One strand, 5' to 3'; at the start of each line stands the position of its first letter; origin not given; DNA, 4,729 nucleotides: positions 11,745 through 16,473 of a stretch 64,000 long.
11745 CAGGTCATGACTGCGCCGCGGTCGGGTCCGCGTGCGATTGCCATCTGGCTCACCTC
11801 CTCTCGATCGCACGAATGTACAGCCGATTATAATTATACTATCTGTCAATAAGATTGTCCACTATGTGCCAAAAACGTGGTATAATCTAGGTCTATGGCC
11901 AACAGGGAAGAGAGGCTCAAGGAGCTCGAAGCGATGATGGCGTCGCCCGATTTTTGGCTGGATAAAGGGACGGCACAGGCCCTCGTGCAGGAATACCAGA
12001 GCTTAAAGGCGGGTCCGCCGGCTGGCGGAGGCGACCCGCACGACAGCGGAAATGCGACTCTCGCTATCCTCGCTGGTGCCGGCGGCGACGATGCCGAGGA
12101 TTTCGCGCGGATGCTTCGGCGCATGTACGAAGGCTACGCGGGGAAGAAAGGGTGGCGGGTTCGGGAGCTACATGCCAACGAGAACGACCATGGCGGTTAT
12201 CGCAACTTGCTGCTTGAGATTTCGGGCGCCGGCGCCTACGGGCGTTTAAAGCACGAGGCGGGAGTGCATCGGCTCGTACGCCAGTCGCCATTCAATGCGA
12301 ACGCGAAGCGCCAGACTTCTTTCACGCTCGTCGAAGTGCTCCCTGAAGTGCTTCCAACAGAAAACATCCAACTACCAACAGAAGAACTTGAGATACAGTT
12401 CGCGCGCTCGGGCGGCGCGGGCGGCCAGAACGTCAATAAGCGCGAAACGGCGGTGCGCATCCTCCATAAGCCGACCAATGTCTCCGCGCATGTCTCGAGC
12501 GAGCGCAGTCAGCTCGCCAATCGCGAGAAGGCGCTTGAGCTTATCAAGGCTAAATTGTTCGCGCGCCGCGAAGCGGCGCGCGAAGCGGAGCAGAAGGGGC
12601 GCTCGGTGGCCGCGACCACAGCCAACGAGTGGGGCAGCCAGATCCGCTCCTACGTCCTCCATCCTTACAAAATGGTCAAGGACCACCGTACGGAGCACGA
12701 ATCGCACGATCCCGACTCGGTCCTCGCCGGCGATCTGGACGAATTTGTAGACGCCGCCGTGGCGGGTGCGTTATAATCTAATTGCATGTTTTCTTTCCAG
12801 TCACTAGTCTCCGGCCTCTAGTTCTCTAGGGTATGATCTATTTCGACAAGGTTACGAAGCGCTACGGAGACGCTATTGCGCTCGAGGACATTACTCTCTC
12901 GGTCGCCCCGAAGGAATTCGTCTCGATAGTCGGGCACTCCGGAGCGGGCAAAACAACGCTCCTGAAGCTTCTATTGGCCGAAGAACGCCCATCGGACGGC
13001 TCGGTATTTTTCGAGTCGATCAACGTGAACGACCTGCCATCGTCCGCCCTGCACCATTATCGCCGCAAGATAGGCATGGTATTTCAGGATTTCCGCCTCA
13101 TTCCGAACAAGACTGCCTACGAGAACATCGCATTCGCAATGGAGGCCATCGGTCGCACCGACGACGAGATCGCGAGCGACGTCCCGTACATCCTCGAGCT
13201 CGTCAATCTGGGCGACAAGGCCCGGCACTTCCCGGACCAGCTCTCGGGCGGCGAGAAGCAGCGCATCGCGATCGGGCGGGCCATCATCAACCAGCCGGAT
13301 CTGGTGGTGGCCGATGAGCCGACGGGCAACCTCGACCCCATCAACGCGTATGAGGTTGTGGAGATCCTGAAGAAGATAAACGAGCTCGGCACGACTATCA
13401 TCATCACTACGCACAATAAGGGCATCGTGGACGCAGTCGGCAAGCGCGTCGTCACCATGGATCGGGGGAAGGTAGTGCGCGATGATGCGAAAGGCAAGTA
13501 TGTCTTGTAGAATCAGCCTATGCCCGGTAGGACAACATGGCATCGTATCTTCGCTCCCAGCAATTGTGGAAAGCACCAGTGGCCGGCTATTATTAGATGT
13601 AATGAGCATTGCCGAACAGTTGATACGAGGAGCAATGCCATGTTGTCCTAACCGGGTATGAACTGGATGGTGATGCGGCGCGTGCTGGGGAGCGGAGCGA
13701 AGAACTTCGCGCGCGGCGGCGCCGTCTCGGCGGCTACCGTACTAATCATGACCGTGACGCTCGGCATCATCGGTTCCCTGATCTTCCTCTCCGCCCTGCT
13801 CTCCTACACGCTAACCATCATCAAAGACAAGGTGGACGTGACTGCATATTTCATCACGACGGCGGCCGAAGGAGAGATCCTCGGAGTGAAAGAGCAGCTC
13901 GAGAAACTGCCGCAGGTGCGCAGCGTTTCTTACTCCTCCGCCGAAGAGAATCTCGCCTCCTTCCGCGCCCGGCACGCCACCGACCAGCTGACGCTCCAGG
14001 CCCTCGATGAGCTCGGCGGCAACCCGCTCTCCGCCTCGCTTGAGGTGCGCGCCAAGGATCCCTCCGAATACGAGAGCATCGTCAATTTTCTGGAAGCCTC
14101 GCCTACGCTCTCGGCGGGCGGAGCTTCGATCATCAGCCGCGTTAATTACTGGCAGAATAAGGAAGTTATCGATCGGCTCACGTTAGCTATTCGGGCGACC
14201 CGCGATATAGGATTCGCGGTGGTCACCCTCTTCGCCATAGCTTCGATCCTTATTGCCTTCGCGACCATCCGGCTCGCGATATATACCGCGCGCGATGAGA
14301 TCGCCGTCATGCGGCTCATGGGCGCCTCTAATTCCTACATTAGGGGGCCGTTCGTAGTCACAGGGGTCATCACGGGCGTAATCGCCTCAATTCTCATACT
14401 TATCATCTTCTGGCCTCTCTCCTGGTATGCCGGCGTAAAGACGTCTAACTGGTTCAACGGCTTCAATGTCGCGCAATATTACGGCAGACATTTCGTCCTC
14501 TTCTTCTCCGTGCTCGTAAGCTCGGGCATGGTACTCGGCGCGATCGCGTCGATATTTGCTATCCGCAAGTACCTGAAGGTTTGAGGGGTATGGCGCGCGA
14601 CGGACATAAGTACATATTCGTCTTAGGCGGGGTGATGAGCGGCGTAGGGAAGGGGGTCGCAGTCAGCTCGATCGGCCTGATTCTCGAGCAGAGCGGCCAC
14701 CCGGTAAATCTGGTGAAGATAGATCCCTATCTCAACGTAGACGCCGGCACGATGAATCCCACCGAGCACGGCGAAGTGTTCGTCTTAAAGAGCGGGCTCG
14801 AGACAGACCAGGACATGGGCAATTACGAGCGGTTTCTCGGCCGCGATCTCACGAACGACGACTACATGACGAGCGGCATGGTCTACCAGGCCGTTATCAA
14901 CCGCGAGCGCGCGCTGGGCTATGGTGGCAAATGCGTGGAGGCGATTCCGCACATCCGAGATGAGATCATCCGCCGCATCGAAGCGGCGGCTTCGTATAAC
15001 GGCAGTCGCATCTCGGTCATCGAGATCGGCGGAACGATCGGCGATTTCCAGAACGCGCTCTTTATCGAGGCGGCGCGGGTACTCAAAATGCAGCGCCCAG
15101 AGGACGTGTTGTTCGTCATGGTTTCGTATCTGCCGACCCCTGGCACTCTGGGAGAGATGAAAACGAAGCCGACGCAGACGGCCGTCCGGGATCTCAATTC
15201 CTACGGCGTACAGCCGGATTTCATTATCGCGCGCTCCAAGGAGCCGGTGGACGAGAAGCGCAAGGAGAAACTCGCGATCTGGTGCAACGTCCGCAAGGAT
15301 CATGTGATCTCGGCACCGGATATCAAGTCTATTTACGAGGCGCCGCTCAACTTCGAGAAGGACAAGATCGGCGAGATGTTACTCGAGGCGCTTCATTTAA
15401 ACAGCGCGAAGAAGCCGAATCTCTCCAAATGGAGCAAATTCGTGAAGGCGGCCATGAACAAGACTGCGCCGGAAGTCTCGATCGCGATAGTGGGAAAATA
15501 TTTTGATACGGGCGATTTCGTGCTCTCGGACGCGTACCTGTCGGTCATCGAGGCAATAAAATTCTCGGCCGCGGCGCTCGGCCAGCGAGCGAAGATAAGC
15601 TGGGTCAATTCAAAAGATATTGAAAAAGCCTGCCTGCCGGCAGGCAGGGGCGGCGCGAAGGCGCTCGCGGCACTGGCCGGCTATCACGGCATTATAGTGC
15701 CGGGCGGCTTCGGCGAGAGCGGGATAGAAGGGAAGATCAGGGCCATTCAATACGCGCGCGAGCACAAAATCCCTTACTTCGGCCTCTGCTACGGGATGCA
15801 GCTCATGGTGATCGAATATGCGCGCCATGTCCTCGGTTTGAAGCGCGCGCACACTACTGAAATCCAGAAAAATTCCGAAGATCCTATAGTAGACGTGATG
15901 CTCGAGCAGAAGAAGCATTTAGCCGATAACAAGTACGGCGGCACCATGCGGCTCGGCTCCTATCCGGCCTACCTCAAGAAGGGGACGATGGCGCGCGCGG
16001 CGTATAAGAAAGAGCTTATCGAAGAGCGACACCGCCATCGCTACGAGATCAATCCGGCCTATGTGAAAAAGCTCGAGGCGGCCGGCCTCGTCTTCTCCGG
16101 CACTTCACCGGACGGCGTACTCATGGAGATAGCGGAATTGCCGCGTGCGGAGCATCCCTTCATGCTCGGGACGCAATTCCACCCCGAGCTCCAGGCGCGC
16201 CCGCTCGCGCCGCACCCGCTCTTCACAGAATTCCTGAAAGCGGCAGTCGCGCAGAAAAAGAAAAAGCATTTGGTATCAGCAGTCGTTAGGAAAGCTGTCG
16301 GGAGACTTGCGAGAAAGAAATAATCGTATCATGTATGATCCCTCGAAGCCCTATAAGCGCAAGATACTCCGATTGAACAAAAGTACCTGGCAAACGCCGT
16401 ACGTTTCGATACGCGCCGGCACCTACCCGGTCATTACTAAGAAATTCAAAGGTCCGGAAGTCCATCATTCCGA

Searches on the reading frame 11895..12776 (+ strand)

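Call 11: search_protein_families(library=pfam, proteins=[window:11895-12776:+])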
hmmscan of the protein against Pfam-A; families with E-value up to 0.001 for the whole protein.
window:11895-12776:+ (293 aa): 2 families
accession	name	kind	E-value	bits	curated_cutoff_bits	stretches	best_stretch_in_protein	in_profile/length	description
PF03462.23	PCRF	-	2.8e-40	138.7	24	1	47-146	95-194/194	PCRF domain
PF00472.26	RF-1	-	2.2e-33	115.1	35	1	157-265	4-116/116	RF-1 domain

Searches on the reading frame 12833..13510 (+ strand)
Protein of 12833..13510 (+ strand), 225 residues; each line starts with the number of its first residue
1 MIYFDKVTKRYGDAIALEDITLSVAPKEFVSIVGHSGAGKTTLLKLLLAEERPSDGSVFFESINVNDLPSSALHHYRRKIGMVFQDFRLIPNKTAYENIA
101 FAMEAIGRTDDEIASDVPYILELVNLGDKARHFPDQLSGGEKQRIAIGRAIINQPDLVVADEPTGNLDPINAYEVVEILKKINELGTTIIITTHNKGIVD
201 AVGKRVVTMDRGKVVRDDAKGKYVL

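Call 11: search_protein_families(library=pfam, proteins=[window:12833-13510:+])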
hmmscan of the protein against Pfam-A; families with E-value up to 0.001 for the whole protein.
window:12833-13510:+ (225 aa): 6 families
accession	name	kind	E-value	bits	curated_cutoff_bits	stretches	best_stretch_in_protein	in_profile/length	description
PF00005.33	ABC_tran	-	2.3e-34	119.4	25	1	17-164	1-136/137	ABC transporter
PF13304.12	AAA_21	-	1.1e-08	35.9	27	1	137-200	238-304/304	AAA domain, putative AbiEii toxin, Type IV TA system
PF02463.25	SMC_N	-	8.5e-06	25.8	40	0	127-205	127-207/220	RecF/RecN/SMC N terminal domain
PF13175.12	AAA_15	-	1.8e-05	25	32.1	0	150-199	324-374/374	AAA ATPase domain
PF13401.12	AAA_22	-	0.00049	20.9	27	1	27-59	5-38/130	AAA domain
PF13191.12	AAA_16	-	0.00063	20.7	32.6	1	26-66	24-61/167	AAA ATPase domain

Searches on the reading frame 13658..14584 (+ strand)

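Call 11: search_protein_families(library=pfam, proteins=[window:13658-14584:+])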
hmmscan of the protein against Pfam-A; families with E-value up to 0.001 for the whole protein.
window:13658-14584:+ (308 aa): 2 families
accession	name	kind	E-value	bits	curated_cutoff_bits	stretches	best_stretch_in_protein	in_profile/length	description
PF18075.7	FtsX_ECD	-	2.3e-14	54.2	23.5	1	59-149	1-91/96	FtsX extracellular domain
PF02687.27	FtsX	-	1.1e-09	38.8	25.5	1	187-306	2-116/120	FtsX-like permease C-terminal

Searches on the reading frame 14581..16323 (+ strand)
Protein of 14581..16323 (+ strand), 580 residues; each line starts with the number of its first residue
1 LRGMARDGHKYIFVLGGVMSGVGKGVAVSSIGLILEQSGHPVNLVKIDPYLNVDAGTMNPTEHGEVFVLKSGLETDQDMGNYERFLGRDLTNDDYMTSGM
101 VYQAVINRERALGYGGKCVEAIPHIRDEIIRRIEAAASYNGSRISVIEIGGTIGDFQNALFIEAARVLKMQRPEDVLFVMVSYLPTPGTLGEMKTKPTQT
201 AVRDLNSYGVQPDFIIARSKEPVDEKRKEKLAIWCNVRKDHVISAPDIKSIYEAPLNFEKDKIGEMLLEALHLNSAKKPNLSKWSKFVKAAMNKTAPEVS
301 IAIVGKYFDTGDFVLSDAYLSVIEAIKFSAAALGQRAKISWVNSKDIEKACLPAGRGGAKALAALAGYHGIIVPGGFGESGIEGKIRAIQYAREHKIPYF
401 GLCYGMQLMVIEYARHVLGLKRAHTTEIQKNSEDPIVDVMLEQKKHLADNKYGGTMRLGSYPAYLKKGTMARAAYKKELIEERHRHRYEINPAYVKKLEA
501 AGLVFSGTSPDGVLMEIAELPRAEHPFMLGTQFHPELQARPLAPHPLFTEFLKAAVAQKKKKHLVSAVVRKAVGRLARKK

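Call 11: search_protein_families(library=pfam, proteins=[window:14581-16323:+])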
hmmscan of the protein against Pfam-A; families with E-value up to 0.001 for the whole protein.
window:14581-16323:+ (580 aa): 3 families
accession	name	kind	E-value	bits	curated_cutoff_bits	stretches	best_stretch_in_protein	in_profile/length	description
PF06418.20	CTP_synth_N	-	3.7e-99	331.8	26.1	1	10-273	1-265/265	CTP synthase N-terminus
PF00117.34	GATase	-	3e-35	122.1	22.8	1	315-553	2-189/190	Glutamine amidotransferase class-I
PF07722.19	Peptidase_C26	-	2e-06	28.2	20.5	1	388-536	97-219/219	Peptidase C26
